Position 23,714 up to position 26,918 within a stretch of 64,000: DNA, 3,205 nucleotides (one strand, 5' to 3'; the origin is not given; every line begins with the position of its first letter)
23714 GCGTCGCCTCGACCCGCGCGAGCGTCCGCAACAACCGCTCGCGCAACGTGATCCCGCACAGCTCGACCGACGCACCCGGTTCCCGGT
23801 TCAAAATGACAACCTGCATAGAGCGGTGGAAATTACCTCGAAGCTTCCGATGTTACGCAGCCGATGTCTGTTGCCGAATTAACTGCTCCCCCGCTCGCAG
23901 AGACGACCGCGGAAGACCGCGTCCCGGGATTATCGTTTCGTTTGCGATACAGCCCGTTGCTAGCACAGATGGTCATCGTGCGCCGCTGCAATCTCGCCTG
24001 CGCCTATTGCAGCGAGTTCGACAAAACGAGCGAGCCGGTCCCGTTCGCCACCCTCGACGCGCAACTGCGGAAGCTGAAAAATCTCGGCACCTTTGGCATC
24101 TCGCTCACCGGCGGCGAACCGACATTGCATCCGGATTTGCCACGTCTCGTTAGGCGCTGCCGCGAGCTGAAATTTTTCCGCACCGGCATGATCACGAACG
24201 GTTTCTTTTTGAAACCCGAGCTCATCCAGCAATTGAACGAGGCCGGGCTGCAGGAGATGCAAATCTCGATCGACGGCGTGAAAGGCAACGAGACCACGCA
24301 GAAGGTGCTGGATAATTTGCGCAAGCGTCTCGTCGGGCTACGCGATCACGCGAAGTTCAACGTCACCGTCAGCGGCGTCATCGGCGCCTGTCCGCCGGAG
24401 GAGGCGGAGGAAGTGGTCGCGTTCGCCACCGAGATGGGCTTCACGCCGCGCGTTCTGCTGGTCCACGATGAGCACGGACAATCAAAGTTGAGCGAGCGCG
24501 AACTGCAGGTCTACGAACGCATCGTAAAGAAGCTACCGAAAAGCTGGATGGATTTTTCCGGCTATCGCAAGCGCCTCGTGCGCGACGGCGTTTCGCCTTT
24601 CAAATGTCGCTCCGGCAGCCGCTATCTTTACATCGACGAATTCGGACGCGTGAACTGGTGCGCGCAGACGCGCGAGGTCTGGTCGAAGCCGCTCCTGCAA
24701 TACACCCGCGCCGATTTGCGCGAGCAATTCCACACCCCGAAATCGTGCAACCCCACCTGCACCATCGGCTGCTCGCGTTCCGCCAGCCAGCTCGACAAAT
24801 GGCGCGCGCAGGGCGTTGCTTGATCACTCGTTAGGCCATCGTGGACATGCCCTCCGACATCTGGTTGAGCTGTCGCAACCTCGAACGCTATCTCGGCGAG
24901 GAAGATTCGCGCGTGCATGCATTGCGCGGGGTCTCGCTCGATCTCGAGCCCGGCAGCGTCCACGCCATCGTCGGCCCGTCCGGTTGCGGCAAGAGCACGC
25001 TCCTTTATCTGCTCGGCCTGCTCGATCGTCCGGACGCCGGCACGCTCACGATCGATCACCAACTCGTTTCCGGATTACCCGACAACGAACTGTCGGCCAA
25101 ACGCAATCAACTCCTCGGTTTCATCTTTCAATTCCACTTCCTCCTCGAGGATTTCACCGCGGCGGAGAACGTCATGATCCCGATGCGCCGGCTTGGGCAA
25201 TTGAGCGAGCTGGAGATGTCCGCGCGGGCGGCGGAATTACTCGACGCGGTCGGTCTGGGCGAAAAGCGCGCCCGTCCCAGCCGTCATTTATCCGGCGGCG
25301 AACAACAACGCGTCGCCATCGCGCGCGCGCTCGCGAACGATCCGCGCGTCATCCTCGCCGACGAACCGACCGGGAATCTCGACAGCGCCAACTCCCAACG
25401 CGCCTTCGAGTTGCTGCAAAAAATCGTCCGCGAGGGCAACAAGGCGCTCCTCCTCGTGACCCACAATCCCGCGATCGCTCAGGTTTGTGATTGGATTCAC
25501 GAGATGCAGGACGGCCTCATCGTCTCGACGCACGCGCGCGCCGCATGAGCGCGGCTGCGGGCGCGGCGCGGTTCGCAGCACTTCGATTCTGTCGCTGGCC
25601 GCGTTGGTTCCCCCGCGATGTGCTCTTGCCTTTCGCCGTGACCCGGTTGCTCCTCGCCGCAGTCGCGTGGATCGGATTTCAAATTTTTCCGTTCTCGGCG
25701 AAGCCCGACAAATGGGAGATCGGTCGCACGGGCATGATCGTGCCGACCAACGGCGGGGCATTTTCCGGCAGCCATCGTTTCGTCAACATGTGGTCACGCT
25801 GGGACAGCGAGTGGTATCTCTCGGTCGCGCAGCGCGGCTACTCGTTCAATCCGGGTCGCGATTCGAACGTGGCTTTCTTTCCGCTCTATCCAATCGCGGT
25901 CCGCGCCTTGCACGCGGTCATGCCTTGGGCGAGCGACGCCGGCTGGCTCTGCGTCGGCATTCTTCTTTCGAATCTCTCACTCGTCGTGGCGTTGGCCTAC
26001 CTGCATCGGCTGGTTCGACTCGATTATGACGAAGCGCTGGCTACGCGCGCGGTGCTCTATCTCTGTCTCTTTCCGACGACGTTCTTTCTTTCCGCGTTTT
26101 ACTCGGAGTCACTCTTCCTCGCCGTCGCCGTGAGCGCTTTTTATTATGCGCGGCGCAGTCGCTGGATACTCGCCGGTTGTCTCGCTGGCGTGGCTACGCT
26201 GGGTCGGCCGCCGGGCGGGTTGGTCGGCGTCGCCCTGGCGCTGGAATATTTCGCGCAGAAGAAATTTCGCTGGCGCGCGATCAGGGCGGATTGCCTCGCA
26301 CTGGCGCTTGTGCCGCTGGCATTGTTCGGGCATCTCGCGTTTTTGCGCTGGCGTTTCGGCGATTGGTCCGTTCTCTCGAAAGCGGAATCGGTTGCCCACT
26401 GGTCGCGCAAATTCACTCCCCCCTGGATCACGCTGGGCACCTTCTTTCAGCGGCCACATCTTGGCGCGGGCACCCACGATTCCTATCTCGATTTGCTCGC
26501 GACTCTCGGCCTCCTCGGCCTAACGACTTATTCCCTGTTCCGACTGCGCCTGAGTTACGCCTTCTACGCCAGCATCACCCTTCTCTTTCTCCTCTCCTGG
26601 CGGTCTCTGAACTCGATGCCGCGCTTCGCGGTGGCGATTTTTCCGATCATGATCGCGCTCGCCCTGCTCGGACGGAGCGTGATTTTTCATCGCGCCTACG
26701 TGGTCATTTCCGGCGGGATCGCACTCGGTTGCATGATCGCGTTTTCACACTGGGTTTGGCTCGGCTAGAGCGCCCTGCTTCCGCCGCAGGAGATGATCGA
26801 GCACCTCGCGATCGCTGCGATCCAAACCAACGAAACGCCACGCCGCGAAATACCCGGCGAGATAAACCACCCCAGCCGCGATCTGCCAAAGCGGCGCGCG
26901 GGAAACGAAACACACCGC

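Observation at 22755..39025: A ~16-kb cluster combining CDP-alcohol transferases, cytidylyltransferase-like enzymes, glycosyltransferases, a flippase and a sphingoid-base synthase-like enzyme: candidate pathway for an unusual polar (glyco)lipid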

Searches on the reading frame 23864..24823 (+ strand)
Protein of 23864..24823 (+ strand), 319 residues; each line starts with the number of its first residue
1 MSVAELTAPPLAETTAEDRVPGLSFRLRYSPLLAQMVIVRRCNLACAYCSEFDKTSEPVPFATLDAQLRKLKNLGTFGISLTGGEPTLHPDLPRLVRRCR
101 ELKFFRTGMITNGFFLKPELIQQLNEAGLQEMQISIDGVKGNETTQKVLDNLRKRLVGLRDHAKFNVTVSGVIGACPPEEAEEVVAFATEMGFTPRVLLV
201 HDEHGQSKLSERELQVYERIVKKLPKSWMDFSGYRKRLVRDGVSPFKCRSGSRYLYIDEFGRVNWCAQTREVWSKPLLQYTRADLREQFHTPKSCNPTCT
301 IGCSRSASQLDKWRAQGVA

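Call 4: search_protein_families(library=pfam, proteins=[window:23864-24823:+], max_evalue=0.01)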
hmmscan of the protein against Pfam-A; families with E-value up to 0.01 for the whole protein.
window:23864-24823:+ (319 aa): 2 families
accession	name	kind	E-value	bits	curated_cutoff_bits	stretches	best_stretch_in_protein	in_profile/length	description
PF04055.27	Radical_SAM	-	5.8e-20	72.6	29.5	1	36-155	1-129/166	Radical SAM superfamily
PF13353.11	Fer4_12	-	7.2e-08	33.2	22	1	36-144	9-121/137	4Fe-4S single cluster domain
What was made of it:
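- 23864..24823 (+): Radical SAM enzyme with five extra invariant cysteines, always found beside CPT1. Pfam Radical_SAM at 72.6 bits (call 4).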

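Call 6: search_protein_families(library=ncbifam, proteins=[window:23864-24823:+], max_evalue=0.001)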
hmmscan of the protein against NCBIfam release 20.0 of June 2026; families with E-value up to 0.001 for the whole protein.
window:23864-24823:+ (319 aa): 54 families (the best 25 are shown)
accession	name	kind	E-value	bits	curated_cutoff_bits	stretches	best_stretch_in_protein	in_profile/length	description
NF045702.1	rSAM_GDGT_ether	equivalog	2.8e-19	69.1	450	1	29-190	83-255/486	tetraether lipid synthase Tes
TIGR02666.1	moaA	equivalog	3e-19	69.2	284.05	1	38-232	16-224/336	GTP 3',8-cyclase MoaA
TIGR02109.1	PQQ_syn_pqqE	equivalog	3.7e-18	65.6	381.35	1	32-143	7-120/358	pyrroloquinoline quinone biosynthesis protein PqqE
TIGR02668.1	moaA_archaeal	equivalog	2.4e-17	62.9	325.25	1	36-143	14-123/303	GTP 3',8-cyclase MoaA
NF045646.2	rSAM_Se_TrsS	equivalog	1.3e-16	60.2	490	1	36-191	90-254/441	radical SAM (seleno)protein TrsS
NF001199.0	PRK00164.2-1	equivalog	1.3e-15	57.3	231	1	36-161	16-144/308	GTP 3',8-cyclase MoaA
NF038283.1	viperin_w_prok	equivalog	7.9e-15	54.8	180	1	38-142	8-120/281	viperin family antiviral radical SAM protein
NF050035.1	rSAM_WgK_link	exception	8.9e-15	54.5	650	1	29-172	6-153/367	radical SAM/SPASM peptide maturase WgkB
TIGR03961.1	rSAM_PTO1314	hypoth_equivalog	6.6e-14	51.9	306.05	1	27-221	18-211/332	PTO1314 family radical SAM protein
TIGR04317.1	W_rSAM_matur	equivalog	8.7e-14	51.4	380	1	38-147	10-121/349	tungsten cofactor oxidoreductase radical SAM maturase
TIGR04545.1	rSAM_ahbD_hemeb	equivalog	3.9e-13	49.5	500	1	38-220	6-197/339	heme b synthase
TIGR04347.1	pseudo_SAM_Halo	equivalog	6.5e-13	48.7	525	1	38-142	44-150/390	TIGR04347 family pseudo-SAM/SPASM protein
TIGR04303.1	GeoRSP_rSAM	equivalog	7e-13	48.8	400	1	30-190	3-166/325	GeoRSP system radical SAM/SPASM protein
TIGR04051.1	rSAM_NirJ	equivalog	1.1e-12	47.6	515.45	1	38-163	8-136/354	heme d1 biosynthesis radical SAM protein NirJ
TIGR04466.1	rSAM_BlsE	equivalog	1.6e-12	47.5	400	1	38-167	9-139/327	cytosylglucuronate decarboxylase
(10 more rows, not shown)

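Call 77: find_homologous_proteins(query=window:23864-24823:+, max_evalue=1e-10)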
Query window:23864-24823:+ (319 aa): 1819 proteins with E <= 1e-10 among 4988 candidates; the best 120 are listed.
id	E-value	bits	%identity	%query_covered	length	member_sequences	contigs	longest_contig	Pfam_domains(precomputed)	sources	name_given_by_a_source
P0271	1.3e-215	732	100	100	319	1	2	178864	PF04055.28,PF13353.12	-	-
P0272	2.6e-208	708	96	100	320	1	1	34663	PF04055.28,PF13353.12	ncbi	ncbi:MAG: radical SAM protein [Chthoniobacterales bacterium]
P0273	2.7e-190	649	89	99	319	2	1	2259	PF04055.28,PF13353.12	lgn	-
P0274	2.4e-189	646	87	100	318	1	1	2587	PF04055.28,PF13353.12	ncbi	-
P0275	4.0e-189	645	86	100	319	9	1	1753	PF04055.28,PF13353.12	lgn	-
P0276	4.2e-189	645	86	100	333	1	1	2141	PF04055.28,PF13353.12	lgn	-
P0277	2.5e-188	643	87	100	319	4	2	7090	PF04055.28,PF13353.12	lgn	-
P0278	1.9e-185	633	85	100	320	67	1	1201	PF04055.28,PF13353.12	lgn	-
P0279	2.1e-185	633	86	100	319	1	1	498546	PF04055.28,PF13353.12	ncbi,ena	-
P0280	1.3e-184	630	85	100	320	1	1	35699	PF04055.28,PF13353.12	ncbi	ncbi:MAG TPA: radical SAM protein [Chthoniobacterales bacterium]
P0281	3.8e-184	629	85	100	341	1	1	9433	PF04055.28,PF13353.12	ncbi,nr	ncbi:MAG TPA: radical SAM protein [Chthoniobacterales bacterium]|nr:radical SAM protein [Chthoniobac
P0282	2.6e-182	623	83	100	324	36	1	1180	PF04055.28,PF13353.12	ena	-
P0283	2.4e-181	620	84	100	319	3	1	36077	PF04055.28,PF13353.12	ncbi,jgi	ncbi:MAG TPA: radical SAM protein [Chthoniobacterales bacterium]|jgi:MoaA/NifB/PqqE/SkfB family radi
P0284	3.9e-180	616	82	100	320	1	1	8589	PF04055.28,PF13353.12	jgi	jgi:MoaA/NifB/PqqE/SkfB family radical SAM enzyme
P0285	4.6e-178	609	81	100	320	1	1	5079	PF04055.28,PF13353.12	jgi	jgi:MoaA/NifB/PqqE/SkfB family radical SAM enzyme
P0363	3.3e-150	517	73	94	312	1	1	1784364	PF04055.28,PF13353.12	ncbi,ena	-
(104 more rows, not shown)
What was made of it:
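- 23864..24823 (+): Orthologues are 70-96% identical in Chthoniobacterales (call 77).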

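Call 78: find_encoding_contigs(protein=P0279, flank=10000, max_places=1)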
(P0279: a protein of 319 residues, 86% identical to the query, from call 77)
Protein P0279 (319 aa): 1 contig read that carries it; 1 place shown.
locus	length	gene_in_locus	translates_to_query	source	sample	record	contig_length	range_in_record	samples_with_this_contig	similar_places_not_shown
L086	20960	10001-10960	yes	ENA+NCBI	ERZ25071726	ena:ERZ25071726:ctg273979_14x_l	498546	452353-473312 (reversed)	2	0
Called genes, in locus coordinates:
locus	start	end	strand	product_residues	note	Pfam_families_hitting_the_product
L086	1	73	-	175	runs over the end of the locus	PF00908:dTDP_sugar_isom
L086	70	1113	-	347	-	PF01073:3Beta_HSD, PF01370:Epimerase, PF04321:RmlD_sub_bind, PF16363:GDP_Man_Dehyd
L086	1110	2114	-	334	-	PF00535:Glycos_transf_2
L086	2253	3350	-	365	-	PF01658:Inos-1-P_synth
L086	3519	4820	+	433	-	PF02321:OEP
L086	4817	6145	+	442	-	PF02321:OEP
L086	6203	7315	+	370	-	PF25919:BSH_CusB (faint), PF25973:BSH_CzcB (weak), PF25954:Beta-barrel_RND_2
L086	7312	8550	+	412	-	PF12704:MacB_PCD, PF02687:FtsX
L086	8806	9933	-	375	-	PF01066:CDP-OH_P_transf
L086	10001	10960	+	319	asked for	PF04055:Radical_SAM, PF13353:Fer4_12 (weak)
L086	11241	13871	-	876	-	PF24681:Kelch_KLHDC2_KLHL20_DRC7, PF24981:Beta-prop_ATRN-LZTR1, PF13415:Beta-prop_FBX42, PF13964:Beta-prop_Calicin (weak), PF24681:Kelch_KLHDC2_KLHL20_DRC7, PF13415:Beta-prop_FBX42, PF24981:Beta-prop_ATRN-LZTR1, PF00404:Dockerin_1, +2 more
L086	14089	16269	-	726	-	PF13415:Beta-prop_FBX42, PF24981:Beta-prop_ATRN-LZTR1, PF24681:Kelch_KLHDC2_KLHL20_DRC7, PF13415:Beta-prop_FBX42, PF24981:Beta-prop_ATRN-LZTR1, PF13415:Beta-prop_FBX42, PF24681:Kelch_KLHDC2_KLHL20_DRC7, PF24981:Beta-prop_ATRN-LZTR1, +5 more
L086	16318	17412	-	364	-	-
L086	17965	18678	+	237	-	PF00005:ABC_tran, PF13304:AAA_21 (faint)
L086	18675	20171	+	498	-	PF01943:Polysacc_synt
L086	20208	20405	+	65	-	-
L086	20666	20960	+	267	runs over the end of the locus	PF00106:adh_short, PF01370:Epimerase, PF08659:KR (weak), PF13460:NAD_binding_10 (weak), PF13561:adh_short_C2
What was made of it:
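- MIPS lies in the locus of the close relative L086 (call 78).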

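Call 79: find_encoding_contigs(protein=P0363, flank=10000, max_places=1)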
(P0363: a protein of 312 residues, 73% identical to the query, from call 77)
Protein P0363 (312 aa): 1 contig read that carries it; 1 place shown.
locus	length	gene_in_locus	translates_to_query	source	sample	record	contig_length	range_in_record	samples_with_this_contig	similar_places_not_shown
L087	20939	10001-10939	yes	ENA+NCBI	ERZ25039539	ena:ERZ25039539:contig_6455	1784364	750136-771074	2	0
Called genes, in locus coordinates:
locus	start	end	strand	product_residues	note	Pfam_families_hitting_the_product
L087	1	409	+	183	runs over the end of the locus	PF03602:Cons_hypoth95, PF05175:MTS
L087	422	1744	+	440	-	PF04413:Glycos_transf_N, PF00534:Glycos_transf_1 (weak)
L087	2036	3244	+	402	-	PF00365:PFK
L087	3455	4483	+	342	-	PF08557:Lipid_DES (weak), PF00487:FA_desaturase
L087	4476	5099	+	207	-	PF04116:FA_hydroxylase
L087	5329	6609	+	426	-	PF00155:Aminotran_1_2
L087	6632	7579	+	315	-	PF01066:CDP-OH_P_transf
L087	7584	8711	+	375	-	PF00583:Acetyltransf_1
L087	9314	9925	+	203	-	PF01066:CDP-OH_P_transf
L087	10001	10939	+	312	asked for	PF13353:Fer4_12 (weak), PF04055:Radical_SAM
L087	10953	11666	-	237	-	PF00483:NTP_transferase, PF12804:NTP_transf_3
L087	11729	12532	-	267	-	PF00106:adh_short, PF01370:Epimerase (weak), PF08659:KR, PF13460:NAD_binding_10, PF13561:adh_short_C2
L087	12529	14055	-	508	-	PF13231:PMT_2 (weak)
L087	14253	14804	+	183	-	-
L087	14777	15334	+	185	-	-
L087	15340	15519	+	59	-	-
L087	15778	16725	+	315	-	PF20706:GT4-conflict (weak), PF00534:Glycos_transf_1, PF13692:Glyco_trans_1_4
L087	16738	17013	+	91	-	-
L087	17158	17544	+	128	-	-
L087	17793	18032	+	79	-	-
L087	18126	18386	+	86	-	-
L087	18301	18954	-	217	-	-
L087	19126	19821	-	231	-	PF25917:BSH_RND (weak), PF25973:BSH_CzcB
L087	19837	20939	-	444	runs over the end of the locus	PF02321:OEP (weak)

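Call 88: predict_structure(alignment_id=A3)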
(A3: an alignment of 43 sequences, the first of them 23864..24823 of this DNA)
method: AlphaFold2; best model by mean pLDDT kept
length: 319 residues; sequences in the alignment: 43
mean_pLDDT: 67.6   pTM: 0.74
mean pLDDT of the five models: 67.6, 64.2, 62.3, 55.8, 50.9
residues with pLDDT >= 90: 46; 70-90: 115; 50-70: 77; < 50: 81
segments of 3 or more residues with pLDDT < 50: 1-18, 43-53, 138-144, 228-236, 240-251, 300-319
pLDDT, mean of each block of 10 residues (from residue 1): 34 45 61 78 40 64 94 87 75 95 90 74 95 66 52 79 88 70 81 76 55 77 62 47 44 71 69 78 78 55 39 41
secondary structure, 60 per line:
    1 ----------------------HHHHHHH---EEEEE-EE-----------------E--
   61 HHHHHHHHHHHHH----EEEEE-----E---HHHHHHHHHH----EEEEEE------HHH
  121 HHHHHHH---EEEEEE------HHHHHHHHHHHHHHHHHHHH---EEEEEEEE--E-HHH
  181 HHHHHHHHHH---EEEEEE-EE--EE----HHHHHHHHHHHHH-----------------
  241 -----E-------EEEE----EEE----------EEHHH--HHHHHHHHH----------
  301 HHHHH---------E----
elements in order: H23-29 E33-37 H61-73 E78-82 H92-101 E106-111 H118-127 E131-136 H143-162 E166-173 H178-190 E194-199 H211-223 E254-257 E262-264 H282-290 H301-305
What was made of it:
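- The radical SAM model has only moderate confidence (pLDDT 67.6, call 88).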

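Call 91: fold_search(model_id=the predicted structure, library=pdb)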
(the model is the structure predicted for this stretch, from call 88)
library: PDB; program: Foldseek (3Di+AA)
matches with E <= 10: 1839; with E <= 0.001: 117
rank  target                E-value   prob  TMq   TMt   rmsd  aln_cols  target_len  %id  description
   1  6q2q_A                2.7e-11  1.00  0.55  0.59   6.3       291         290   22  Crystal structure of mouse viperin bound to uridine triphosphate and S-adenosylhomocysteine (released 2020-01-22)
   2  5vsl_A                1.1e-10  1.00  0.51  0.61   6.5       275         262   22  Crystal structure of viperin with bound [4Fe-4S] cluster and S-adenosylhomocysteine (SAH) (released 2017-06-14)
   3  6q2p_B                1.1e-10  1.00  0.51  0.55   6.6       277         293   23  Crystal structure of mouse viperin bound to cytidine triphosphate and S-adenosylhomocysteine (released 2020-01-22)
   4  6q2q_B                1.8e-10  1.00  0.56  0.61   6.2       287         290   22  Crystal structure of mouse viperin bound to uridine triphosphate and S-adenosylhomocysteine (released 2020-01-22)
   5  6q2p_A                2.0e-10  1.00  0.55  0.60   6.7       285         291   21  Crystal structure of mouse viperin bound to cytidine triphosphate and S-adenosylhomocysteine (released 2020-01-22)
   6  6efn                  8.3e-10  1.00  0.59  0.50   6.2       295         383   20  Structure of a RiPP maturase, SkfB (released 2018-10-24)
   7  9dfn                  1.6e-09  1.00  0.54  0.60   7.6       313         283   18  X-ray crystal structure of the second viperin-like enzyme from Trichoderma virens with bound CTP and SAM (released 2025-02-19)
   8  2fb2_B                2.2e-09  1.00  0.50  0.49   7.6       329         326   18  Structure of the MoaA Arg17/266/268/Ala triple mutant (released 2006-05-09)
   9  9dfw_B                3.9e-09  1.00  0.50  0.53   9.3       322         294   17  X-ray crystal structure of an engineered Viperin-like enzyme from T. virens with bound CTP and SAM (released 2025-02-12)
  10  1tv7_B                4.2e-09  1.00  0.54  0.53   6.3       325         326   17  Structure of the S-adenosylmethionine dependent Enzyme MoaA (released 2004-08-31)
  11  1tv7_A                6.8e-09  1.00  0.54  0.53   7.3       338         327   17  Structure of the S-adenosylmethionine dependent Enzyme MoaA (released 2004-08-31)
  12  8wm2_A                1.1e-08  1.00  0.53  0.55   6.5       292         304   22  Crystal structure of AbmM (released 2024-10-09)
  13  9dfw_A                1.1e-08  1.00  0.52  0.58   8.1       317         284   16  X-ray crystal structure of an engineered Viperin-like enzyme from T. virens with bound CTP and SAM (released 2025-02-12)
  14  9dgw_A                1.4e-08  1.00  0.50  0.56   6.6       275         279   17  X-ray crystal structure of the Viperin-like enzyme from T. virens with bound CTP and SAM (released 2025-02-12)
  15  7n7h                  1.4e-08  1.00  0.53  0.57   6.9       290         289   19  X-ray crystal structure of Viperin-like enzyme from Nematostella vectensis (released 2021-07-07)
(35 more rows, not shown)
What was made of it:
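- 23864..24823 (+): The AF2 model has pLDDT 67.6, and its best Foldseek hits are viperin, SkfB and MoaA (calls 88, 91).
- On Viperin-like radical SAM: Viperin is the top structural hit, but on a model with pLDDT 67.6 (calls 88, 91).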

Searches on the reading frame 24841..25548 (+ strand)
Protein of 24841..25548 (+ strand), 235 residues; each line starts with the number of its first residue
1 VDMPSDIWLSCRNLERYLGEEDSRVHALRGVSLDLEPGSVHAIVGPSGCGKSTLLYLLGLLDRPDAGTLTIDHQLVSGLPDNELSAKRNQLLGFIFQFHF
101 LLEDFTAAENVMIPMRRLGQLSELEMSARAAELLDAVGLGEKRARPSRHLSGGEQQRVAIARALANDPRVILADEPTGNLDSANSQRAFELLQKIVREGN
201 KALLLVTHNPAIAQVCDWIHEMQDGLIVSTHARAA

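Call 4: search_protein_families(library=pfam, proteins=[window:24841-25548:+], max_evalue=0.01)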
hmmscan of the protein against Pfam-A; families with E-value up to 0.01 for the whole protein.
window:24841-25548:+ (235 aa): 9 families
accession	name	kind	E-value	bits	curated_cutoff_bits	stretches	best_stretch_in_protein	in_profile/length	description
PF00005.33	ABC_tran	-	3.1e-34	118.9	25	1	28-177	1-136/137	ABC transporter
PF13304.12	AAA_21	-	5.8e-08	33.6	27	1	40-62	1-23/304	AAA domain, putative AbiEii toxin, Type IV TA system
PF02463.25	SMC_N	-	6.9e-05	22.8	40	0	142-217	135-206/220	RecF/RecN/SMC N terminal domain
PF13555.12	AAA_29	-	0.0012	19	27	1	29-55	13-39/61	P-loop containing region of AAA domain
PF13481.12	AAA_25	-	0.0015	18.6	27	0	35-58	30-53/195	AAA domain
PF13191.12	AAA_16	-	0.0035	18.3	32.6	1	42-198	28-126/167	AAA ATPase domain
PF13558.12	SbcC_Walker_B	-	0.0044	17.7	27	0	143-193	26-89/90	SbcC/RAD50-like, Walker B motif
PF13175.12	AAA_15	-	0.0065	16.6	32.1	0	29-62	15-47/374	AAA ATPase domain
PF13401.12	AAA_22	-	0.0096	16.7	27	0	40-72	7-33/130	AAA domain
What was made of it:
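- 24841..25548 (+): LolD/DevA/MacB-type ABC ATPase of the exporter. Pfam ABC_tran at 118.9 bits (call 4).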

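Call 7: search_protein_families(library=ncbifam, proteins=[window:24841-25548:+], max_evalue=0.001)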
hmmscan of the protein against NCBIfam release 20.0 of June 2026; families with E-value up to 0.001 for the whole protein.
window:24841-25548:+ (235 aa): 191 families (the best 25 are shown)
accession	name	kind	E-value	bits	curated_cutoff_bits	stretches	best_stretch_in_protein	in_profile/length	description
TIGR02211.1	LolD_lipo_ex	equivalog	1.6e-69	233.8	307.75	1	9-228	2-220/221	lipoprotein-releasing ABC transporter ATP-binding protein LolD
NF008639.0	PRK11629.1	equivalog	7.8e-61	205.4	360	1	6-227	4-224/234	lipoprotein-releasing ABC transporter ATP-binding protein LolD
TIGR02982.1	heterocyst_DevA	subfamily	2.9e-55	187.2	295.8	1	9-227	2-219/220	ABC exporter ATP-binding subunit, DevA family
NF007826.0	PRK10535.1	equivalog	3.1e-54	184.4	966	1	9-231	5-225/648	macrolide ABC transporter ATP-binding protein/permease MacB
TIGR03608.1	L_ocin_972_ABC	subfamily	8.9e-51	172.3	254.85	1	26-219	12-203/206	putative bacteriocin export ABC transporter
TIGR02673.1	FtsE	equivalog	3.1e-50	170.8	264.85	1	24-214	14-201/214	cell division ATP-binding protein FtsE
NF038007.1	ABC_ATP_DarD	equivalog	5.6e-46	156.8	375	1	16-226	9-217/218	darobactin export ABC transporter ATP-binding protein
TIGR02314.1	ABC_MetN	equivalog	1.1e-44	152.9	499.7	1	15-229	8-221/343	methionine ABC transporter ATP-binding protein MetN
NF007879.0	PRK10584.1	equivalog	1.4e-44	152.6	336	1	3-226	1-223/228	putative ABC transporter ATP-binding protein YbbA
TIGR02315.1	ABC_phnC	equivalog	5e-40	137.5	266.1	1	24-228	14-225/243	phosphonate ABC transporter ATP-binding protein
NF040933.2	ABC_arch_GlcV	equivalog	1.4e-38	132.7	450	1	11-225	5-218/357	glucose ABC transporter ATP-binding protein GlcV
NF008428.0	PRK11264.1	equivalog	1.2e-37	129.5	406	1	26-230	17-225/250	L-cystine ABC transporter ATP-binding protein TcyN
TIGR04521.1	ECF_ATPase_2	equivalog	2.6e-37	128.4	330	1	17-231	10-227/279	energy-coupling factor transporter ATPase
TIGR03265.1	PhnT2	equivalog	8.7e-37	127.1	457.7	1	10-228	6-214/353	putative 2-aminoethylphosphonate ABC transporter ATP-binding protein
NF007027.0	PRK09493.1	equivalog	1e-36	126.5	379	1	24-214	13-200/240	glutamine ABC transporter ATP-binding protein GlnQ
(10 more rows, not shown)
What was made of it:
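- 24841..25548 (+): NCBIfam LolD scores 233.8 and DevA 187 bits, both below their cutoffs (call 7).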

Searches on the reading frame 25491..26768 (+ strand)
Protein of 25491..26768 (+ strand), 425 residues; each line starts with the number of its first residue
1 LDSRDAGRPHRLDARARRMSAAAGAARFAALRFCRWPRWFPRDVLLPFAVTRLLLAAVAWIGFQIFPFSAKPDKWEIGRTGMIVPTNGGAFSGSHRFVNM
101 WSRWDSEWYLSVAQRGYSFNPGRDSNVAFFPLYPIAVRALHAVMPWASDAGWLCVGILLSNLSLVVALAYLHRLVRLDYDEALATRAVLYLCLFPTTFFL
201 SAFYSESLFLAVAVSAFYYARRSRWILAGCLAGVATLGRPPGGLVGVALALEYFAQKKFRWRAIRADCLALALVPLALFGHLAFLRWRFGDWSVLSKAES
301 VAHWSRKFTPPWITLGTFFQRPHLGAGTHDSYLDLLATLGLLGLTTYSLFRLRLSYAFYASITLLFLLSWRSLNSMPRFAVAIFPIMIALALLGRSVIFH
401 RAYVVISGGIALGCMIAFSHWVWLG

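Call 4: search_protein_families(library=pfam, proteins=[window:25491-26768:+], max_evalue=0.01)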
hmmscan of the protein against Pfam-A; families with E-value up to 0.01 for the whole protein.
window:25491-26768:+ (425 aa): 2 families
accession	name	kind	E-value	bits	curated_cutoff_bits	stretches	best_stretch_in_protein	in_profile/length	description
PF04188.19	Mannosyl_trans2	-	6.5e-14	52.5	22.4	1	97-227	55-187/443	Mannosyltransferase (PIG-V)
PF13231.12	PMT_2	-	1.1e-05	26.2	26.1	1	157-280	25-153/160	Dolichyl-phosphate-mannose-protein mannosyltransferase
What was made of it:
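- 25491..26768 (+): GT-C glycosyltransferase, PIG-V (GT76)-like. Its likely start is near 25545. It is a variable decoration gene. Pfam Mannosyl_trans2 at 52.5 bits and PMT_2 at 26.2 bits (call 4).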

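Call 6: search_protein_families(library=ncbifam, proteins=[window:25491-26768:+], max_evalue=0.001)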
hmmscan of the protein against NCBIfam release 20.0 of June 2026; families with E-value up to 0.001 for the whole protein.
window:25491-26768:+ (425 aa): 1 family
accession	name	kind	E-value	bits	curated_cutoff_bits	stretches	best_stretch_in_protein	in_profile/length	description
NF046093.1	AZOBR_p60025_fam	subfamily_domain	4.5e-05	22.8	150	1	144-275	104-230/232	AZOBR_p60025 family cell surface glycopolymer formation protein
